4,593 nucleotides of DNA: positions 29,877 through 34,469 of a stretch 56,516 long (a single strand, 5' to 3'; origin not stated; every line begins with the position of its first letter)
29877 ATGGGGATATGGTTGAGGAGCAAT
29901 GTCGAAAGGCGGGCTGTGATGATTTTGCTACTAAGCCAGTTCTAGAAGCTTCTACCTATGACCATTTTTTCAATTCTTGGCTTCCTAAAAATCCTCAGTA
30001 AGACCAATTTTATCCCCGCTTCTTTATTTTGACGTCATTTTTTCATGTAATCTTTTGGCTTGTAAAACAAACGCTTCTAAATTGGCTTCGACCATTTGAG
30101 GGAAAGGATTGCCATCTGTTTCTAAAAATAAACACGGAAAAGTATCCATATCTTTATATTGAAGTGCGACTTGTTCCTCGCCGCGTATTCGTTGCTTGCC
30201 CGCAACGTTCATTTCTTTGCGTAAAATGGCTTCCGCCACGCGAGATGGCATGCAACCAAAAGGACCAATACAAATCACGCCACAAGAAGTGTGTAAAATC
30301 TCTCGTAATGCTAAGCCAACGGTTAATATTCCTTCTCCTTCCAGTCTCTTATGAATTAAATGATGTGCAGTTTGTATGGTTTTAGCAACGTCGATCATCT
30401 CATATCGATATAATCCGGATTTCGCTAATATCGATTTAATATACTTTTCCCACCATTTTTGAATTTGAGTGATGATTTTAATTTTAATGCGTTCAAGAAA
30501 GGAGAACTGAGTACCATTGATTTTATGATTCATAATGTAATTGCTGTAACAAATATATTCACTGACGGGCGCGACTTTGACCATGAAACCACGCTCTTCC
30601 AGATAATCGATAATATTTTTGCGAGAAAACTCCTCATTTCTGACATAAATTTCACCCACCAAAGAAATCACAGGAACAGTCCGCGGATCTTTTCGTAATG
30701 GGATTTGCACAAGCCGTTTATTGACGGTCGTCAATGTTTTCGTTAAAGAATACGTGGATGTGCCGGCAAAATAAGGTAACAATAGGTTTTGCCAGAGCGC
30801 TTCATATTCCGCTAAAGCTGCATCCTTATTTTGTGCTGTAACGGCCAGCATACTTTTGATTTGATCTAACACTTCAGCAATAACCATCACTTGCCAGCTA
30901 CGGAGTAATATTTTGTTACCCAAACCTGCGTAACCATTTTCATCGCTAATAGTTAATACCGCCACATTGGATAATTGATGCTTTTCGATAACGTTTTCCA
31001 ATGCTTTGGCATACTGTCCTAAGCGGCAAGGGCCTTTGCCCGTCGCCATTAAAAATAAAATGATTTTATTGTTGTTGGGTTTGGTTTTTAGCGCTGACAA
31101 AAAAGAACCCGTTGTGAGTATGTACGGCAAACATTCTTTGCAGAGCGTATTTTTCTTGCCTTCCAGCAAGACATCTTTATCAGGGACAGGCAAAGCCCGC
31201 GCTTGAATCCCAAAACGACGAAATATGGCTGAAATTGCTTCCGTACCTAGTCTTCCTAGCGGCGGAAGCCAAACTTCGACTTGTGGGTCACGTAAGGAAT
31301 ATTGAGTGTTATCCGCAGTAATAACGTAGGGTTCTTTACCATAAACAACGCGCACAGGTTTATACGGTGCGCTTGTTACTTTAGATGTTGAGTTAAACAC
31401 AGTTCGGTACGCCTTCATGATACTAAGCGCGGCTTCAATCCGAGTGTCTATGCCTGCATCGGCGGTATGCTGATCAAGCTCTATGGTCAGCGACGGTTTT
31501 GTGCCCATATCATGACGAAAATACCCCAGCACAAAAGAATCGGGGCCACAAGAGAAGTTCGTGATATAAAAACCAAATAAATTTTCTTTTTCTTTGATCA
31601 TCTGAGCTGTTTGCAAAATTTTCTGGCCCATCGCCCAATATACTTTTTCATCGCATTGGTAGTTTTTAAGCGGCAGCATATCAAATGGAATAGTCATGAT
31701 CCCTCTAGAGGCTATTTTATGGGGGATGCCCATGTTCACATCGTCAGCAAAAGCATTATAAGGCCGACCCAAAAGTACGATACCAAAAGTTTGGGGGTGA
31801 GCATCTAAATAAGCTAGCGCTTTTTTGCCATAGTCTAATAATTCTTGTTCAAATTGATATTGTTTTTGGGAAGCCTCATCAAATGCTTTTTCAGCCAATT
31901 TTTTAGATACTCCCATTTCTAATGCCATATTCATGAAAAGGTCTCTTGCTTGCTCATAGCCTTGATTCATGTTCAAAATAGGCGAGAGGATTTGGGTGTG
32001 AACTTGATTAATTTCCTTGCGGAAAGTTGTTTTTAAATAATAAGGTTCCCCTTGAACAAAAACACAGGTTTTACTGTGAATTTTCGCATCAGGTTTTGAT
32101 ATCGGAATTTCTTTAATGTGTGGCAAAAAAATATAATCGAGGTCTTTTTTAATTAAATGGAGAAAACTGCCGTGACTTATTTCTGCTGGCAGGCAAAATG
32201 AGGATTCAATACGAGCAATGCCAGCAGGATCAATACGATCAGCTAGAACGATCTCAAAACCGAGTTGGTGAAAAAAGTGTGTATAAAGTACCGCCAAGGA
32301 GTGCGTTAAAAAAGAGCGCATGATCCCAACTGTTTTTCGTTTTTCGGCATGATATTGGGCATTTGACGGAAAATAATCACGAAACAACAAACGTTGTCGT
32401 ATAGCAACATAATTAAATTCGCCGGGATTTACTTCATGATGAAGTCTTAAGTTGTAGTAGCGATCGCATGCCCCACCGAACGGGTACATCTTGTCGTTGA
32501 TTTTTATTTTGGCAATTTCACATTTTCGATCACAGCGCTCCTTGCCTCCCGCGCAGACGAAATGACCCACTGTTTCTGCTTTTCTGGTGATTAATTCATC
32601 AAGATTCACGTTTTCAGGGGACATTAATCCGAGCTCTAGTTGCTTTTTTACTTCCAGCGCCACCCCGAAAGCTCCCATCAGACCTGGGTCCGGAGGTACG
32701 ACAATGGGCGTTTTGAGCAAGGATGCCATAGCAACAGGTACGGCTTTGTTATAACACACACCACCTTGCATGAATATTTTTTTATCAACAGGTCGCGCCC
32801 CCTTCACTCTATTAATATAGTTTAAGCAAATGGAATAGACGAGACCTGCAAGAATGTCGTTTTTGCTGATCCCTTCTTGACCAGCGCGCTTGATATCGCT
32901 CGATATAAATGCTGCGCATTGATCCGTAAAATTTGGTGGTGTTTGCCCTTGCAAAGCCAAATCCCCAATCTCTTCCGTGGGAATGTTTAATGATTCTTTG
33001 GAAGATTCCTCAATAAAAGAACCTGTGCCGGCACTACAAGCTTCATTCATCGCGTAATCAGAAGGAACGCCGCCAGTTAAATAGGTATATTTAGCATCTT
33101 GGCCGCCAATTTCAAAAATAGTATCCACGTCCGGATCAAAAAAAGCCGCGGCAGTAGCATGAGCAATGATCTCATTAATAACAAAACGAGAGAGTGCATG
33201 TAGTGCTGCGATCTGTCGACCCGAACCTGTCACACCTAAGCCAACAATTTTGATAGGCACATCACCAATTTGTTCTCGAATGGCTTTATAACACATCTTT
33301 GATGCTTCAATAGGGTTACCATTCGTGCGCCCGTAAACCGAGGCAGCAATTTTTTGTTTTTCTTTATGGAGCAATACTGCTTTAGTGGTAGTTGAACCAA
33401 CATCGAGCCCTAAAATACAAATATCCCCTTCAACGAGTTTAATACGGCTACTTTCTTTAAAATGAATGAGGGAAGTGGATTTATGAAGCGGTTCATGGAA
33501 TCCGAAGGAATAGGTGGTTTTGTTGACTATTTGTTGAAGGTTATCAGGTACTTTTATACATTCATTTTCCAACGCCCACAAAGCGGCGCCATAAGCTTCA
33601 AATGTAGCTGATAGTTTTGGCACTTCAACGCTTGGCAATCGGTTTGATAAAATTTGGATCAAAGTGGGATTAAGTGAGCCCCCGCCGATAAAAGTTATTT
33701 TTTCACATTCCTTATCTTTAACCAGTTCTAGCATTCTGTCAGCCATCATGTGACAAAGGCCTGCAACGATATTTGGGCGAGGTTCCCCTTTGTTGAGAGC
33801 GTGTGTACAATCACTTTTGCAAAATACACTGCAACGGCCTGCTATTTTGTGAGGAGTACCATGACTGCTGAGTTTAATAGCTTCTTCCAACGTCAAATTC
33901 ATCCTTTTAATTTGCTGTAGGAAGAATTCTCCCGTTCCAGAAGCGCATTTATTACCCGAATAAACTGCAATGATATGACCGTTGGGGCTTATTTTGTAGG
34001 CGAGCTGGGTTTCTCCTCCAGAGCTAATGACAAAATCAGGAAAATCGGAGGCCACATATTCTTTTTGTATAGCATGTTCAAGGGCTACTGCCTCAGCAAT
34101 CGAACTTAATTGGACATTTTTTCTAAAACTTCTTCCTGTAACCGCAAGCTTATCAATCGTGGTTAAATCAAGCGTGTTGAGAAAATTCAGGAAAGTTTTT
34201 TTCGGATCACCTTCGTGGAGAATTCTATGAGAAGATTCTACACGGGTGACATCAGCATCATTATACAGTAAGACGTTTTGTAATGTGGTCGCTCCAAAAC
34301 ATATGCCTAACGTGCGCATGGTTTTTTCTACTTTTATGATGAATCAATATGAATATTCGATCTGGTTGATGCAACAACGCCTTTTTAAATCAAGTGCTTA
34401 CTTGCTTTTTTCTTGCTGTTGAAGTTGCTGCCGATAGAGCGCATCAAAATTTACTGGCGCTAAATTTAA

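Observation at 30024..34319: Giant single-polypeptide activase-dehydratase-like (ATP-driven low-potential Fe-S) machine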

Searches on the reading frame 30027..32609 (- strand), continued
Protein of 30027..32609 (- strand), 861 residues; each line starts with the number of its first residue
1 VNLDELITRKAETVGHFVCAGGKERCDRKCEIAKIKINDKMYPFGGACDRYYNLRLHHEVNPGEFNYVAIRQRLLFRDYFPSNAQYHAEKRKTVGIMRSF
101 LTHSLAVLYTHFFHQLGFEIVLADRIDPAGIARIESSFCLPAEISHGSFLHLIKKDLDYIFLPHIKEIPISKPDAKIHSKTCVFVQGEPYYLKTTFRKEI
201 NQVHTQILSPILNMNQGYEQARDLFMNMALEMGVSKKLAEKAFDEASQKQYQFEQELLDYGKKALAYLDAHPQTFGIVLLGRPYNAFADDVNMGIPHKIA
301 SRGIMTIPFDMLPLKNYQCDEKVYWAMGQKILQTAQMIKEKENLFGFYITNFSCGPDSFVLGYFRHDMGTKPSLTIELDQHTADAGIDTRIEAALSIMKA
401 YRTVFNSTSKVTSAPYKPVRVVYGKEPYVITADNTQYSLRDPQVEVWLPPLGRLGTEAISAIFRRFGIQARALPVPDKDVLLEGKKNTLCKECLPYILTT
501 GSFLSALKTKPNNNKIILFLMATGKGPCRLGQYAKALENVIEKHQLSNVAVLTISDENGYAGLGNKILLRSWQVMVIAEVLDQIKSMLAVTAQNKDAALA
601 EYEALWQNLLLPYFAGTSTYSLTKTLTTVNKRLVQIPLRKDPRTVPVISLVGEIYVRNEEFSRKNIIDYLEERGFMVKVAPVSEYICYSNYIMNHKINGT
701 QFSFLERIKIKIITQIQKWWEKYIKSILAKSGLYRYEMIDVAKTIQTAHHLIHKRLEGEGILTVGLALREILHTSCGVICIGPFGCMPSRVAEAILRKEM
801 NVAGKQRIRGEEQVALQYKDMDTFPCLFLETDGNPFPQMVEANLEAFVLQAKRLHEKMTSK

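Call 95: list_cluster_members(proteins=[P0383, P0403, P0405, P0426, P0529, P0525, P0396, P0385, P0412, P0458])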
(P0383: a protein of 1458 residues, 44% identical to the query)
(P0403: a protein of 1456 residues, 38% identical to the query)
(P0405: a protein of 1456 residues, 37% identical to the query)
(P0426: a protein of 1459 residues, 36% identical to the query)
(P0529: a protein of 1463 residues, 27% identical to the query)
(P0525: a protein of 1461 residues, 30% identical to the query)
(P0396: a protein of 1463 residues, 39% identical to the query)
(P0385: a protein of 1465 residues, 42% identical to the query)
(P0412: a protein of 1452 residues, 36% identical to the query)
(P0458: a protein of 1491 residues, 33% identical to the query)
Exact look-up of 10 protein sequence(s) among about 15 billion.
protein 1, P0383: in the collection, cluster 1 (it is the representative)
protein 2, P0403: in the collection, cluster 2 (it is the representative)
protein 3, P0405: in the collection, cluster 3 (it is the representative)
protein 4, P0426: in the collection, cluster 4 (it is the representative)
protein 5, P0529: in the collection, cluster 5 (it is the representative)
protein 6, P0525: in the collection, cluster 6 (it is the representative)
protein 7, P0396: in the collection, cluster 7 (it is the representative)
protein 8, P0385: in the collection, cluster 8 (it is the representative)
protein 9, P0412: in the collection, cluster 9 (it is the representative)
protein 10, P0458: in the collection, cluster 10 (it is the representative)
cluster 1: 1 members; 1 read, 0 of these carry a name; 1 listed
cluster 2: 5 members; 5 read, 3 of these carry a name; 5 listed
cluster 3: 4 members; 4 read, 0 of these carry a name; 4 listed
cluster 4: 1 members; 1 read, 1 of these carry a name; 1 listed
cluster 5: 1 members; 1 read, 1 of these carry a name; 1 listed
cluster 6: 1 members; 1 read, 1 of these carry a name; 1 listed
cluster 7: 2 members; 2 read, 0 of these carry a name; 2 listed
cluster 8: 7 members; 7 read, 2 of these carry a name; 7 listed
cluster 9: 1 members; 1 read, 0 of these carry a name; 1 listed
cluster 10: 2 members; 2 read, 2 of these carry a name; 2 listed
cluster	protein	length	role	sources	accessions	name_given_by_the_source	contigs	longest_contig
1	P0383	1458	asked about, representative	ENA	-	-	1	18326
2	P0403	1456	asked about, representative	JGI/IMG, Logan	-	predicted CoA-substrate-specific enzyme activase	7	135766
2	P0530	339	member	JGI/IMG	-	predicted nucleotide-binding protein (sugar kinase/HSP70/actin superfamily)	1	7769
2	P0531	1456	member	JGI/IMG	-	predicted CoA-substrate-specific enzyme activase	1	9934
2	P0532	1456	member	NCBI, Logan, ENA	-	-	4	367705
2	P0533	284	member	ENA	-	-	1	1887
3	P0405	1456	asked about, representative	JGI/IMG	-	-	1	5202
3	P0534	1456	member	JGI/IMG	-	-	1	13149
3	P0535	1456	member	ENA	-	-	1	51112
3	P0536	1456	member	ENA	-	-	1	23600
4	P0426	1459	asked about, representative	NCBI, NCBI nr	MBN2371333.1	MAG: activase [Vicinamibacteria bacterium] | activase [Vicinamibacteria bacterium]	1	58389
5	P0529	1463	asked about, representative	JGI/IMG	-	predicted CoA-substrate-specific enzyme activase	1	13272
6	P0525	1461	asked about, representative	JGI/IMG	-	predicted CoA-substrate-specific enzyme activase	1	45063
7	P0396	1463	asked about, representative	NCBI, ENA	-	-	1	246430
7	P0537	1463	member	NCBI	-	-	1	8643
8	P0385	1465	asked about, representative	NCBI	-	-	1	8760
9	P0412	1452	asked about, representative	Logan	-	-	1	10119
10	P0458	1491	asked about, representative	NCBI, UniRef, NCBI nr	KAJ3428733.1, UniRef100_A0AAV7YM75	activator of 2-hydroxyacyl-coa-hydratase-related [Anaeramoeba flamelloides] | N-acetyl-D-glucosamine kinase n=1 Tax=Anaeramoeba flamelloides TaxID=1746091 ...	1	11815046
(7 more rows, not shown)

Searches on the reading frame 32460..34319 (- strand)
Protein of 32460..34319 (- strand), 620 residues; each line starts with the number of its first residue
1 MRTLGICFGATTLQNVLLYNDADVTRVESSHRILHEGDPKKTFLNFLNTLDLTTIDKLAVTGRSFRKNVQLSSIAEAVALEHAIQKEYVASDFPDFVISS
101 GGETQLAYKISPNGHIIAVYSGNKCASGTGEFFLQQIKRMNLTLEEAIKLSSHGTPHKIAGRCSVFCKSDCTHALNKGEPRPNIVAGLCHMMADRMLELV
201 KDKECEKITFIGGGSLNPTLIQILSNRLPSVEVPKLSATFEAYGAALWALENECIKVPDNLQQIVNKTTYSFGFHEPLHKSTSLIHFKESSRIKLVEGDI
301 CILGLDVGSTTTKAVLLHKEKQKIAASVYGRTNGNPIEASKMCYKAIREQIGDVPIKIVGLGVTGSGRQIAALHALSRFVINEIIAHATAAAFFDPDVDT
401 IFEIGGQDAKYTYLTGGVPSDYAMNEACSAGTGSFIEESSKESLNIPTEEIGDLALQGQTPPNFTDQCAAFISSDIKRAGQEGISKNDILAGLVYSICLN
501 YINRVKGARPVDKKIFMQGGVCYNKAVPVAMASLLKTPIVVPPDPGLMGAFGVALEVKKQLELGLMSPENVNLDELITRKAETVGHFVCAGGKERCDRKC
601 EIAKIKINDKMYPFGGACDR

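Call 43: predict_structure(alignment_id=A2)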
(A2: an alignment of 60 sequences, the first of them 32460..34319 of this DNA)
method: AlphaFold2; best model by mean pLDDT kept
length: 620 residues; sequences in the alignment: 60
mean_pLDDT: 87.7   pTM: 0.76
mean pLDDT of the five models: 87.7, 86.9, 85.0, 80.0, 77.7
residues with pLDDT >= 90: 335; 70-90: 246; 50-70: 36; < 50: 3
segments of 3 or more residues with pLDDT < 50: none
pLDDT, mean of each block of 10 residues (from residue 1): 91 91 90 82 91 93 83 93 90 91 84 91 70 80 89 87 71 75 93 90 87 90 93 94 96 91 78 93 93 94 90 95 94 82 96 95 90 89 92 91 85 87 72 80 82 95 82 78 87 94 89 89 92 94 94 97 92 95 84 64 88 67
secondary structure, 60 per line:
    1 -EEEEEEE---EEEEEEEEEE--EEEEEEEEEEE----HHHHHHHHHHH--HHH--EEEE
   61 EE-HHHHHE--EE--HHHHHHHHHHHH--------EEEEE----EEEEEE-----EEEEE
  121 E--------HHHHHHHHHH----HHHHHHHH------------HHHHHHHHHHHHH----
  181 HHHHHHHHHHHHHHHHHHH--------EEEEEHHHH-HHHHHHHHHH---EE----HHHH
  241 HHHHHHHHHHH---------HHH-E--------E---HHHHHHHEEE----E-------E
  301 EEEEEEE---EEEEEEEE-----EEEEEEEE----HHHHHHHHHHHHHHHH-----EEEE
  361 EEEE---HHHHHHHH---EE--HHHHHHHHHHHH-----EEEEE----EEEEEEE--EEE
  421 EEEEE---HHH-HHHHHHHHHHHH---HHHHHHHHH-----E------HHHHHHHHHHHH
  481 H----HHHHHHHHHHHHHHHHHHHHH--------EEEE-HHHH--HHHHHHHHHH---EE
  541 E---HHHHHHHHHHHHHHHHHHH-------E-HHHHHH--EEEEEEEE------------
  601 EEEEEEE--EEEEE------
elements in order: E2-8 E12-21 E24-34 H39-49 E57-62 H64-68 H76-87 E96-100 E105-110 E116-121 H130-139 H144-151 H164-176 H181-199 E208-212 H213-216 H218-227 H237-251 H278-284 E285-287 E300-307 E311-318 E324-331 H336-351 E357-364 H368-375 H383-394 E400-404 E409-415 E418-425 H433-444 H448-456 H469-481 H486-506 E515-518 H520-523 H526-535 E539-541 H545-563 H573-578 E581-588 E601-607 E610-614

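Call 51: fold_search(model_id=the predicted structure, library=pdb)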
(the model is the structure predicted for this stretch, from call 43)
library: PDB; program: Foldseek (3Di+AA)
matches with E <= 10: 1727; with E <= 0.001: 1037
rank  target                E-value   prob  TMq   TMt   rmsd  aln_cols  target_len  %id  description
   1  4eht_A                2.6e-20  1.00  0.38  0.85   2.9       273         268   30  Activator of the 2-Hydroxyisocaproyl-CoA dehydratase from Clostridium difficile with bound ADP (released 2012-08-08)
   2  4ehu_B                9.8e-20  1.00  0.38  0.87   2.9       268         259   30  Activator of the 2-Hydroxyisocaproyl-CoA Dehydratase from Clostridium difficile with bound ADPNP (released 2012-08-08)
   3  4eht_B                4.2e-19  1.00  0.38  0.88   2.6       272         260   29  Activator of the 2-Hydroxyisocaproyl-CoA dehydratase from Clostridium difficile with bound ADP (released 2012-08-08)
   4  1hux_A                2.2e-18  1.00  0.39  0.90   2.3       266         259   28  CRYSTAL STRUCTURE OF THE ACIDAMINOCOCCUS FERMENTANS (R)-2-HYDROXYGLUTARYL-COA DEHYDRATASE COMPONENT A (released 2001-03-21)
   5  9gai_D                2.3e-18  1.00  0.38  0.87   2.9       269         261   28  3-methylbenzoyl-CoA reductase from Thauera chlorobenzoica (MbdONPQ) (released 2026-02-18)
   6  9gba_D                1.0e-17  1.00  0.38  0.85   2.7       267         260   26  3-methylbenzoyl-CoA reductase from Thauera chlorobenzoica (MbdONPQ) + AMPPNP (released 2026-02-18)
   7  9gai_C                2.9e-16  1.00  0.38  0.84   3.0       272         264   22  3-methylbenzoyl-CoA reductase from Thauera chlorobenzoica (MbdONPQ) (released 2026-02-18)
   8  9gai_O                5.0e-16  1.00  0.38  0.84   3.1       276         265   22  3-methylbenzoyl-CoA reductase from Thauera chlorobenzoica (MbdONPQ) (released 2026-02-18)
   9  7yyl_E                7.0e-16  1.00  0.33  0.76   4.3       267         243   26  nucleotide-free DCCP:DCCP-R complex (released 2022-12-28)
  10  7yyl_F                2.5e-12  1.00  0.34  0.80   3.7       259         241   24  nucleotide-free DCCP:DCCP-R complex (released 2022-12-28)
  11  4foi_A                1.1e-10  1.00  0.25  0.19  26.2       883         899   10  Crystal Structure of recombinant human Hexokinase type I mutant D413N with Glucose 1,6-bisphosphate (released 2013-07-03)
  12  1hkc                  1.5e-10  1.00  0.25  0.19  25.1       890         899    9  RECOMBINANT HUMAN HEXOKINASE TYPE I COMPLEXED WITH GLUCOSE AND PHOSPHATE (released 1998-11-11)
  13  1qha_A                2.4e-10  1.00  0.24  0.18  25.2       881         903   10  HUMAN HEXOKINASE TYPE I COMPLEXED WITH ATP ANALOGUE AMP-PNP (released 1999-11-10)
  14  3h1q_B                3.3e-10  1.00  0.30  0.62   6.1       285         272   15  Crystal structure of ethanolamine utilization protein EutJ from Carboxydothermus hydrogenoformans (released 2009-05-19)
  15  4xhp                  4.1e-10  1.00  0.24  0.21  24.1       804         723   11  Bacillus thuringiensis ParM hybrid protein with ADP, containing two ParM mutants (released 2016-03-09)
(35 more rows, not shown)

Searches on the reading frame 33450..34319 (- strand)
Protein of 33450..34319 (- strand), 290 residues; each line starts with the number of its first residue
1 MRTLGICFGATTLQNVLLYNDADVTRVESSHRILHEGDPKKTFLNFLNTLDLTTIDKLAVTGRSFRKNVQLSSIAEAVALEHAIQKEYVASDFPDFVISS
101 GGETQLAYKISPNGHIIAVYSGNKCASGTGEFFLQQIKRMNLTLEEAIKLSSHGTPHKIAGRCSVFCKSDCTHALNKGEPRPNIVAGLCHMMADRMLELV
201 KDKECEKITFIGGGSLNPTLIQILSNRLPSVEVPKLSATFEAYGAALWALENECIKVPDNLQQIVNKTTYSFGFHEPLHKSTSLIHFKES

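Call 33: search_solved_structures(query=window:33450-34319:-, max_evalue=0.01, show_alignments=2)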
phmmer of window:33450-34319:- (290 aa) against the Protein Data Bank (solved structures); distinct sequences matched with E-value up to 0.01: 5.
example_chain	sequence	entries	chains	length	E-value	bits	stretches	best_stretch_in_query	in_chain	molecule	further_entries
4eht_A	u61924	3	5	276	5e-16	61.8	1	1-252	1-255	Activator of 2-hydroxyisocaproyl-CoA dehydratase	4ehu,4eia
9gai_D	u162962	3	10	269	2.6e-14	56.2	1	96-251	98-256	3-methylbenzoyl-CoA reductase alpha subunit MbdQ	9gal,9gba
7yyl_E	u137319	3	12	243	1.4e-10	44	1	94-251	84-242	Putative CoA-substrate-specific enzyme activase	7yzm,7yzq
1hux_A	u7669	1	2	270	2e-09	40.1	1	3-251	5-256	ACTIVATOR OF (R)-2-HYDROXYGLUTARYL-COA DEHYDRATASE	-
9gai_C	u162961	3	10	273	1.6e-07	33.9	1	96-213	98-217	3-methylbenzoyl-CoA reductase delta subunit MbdP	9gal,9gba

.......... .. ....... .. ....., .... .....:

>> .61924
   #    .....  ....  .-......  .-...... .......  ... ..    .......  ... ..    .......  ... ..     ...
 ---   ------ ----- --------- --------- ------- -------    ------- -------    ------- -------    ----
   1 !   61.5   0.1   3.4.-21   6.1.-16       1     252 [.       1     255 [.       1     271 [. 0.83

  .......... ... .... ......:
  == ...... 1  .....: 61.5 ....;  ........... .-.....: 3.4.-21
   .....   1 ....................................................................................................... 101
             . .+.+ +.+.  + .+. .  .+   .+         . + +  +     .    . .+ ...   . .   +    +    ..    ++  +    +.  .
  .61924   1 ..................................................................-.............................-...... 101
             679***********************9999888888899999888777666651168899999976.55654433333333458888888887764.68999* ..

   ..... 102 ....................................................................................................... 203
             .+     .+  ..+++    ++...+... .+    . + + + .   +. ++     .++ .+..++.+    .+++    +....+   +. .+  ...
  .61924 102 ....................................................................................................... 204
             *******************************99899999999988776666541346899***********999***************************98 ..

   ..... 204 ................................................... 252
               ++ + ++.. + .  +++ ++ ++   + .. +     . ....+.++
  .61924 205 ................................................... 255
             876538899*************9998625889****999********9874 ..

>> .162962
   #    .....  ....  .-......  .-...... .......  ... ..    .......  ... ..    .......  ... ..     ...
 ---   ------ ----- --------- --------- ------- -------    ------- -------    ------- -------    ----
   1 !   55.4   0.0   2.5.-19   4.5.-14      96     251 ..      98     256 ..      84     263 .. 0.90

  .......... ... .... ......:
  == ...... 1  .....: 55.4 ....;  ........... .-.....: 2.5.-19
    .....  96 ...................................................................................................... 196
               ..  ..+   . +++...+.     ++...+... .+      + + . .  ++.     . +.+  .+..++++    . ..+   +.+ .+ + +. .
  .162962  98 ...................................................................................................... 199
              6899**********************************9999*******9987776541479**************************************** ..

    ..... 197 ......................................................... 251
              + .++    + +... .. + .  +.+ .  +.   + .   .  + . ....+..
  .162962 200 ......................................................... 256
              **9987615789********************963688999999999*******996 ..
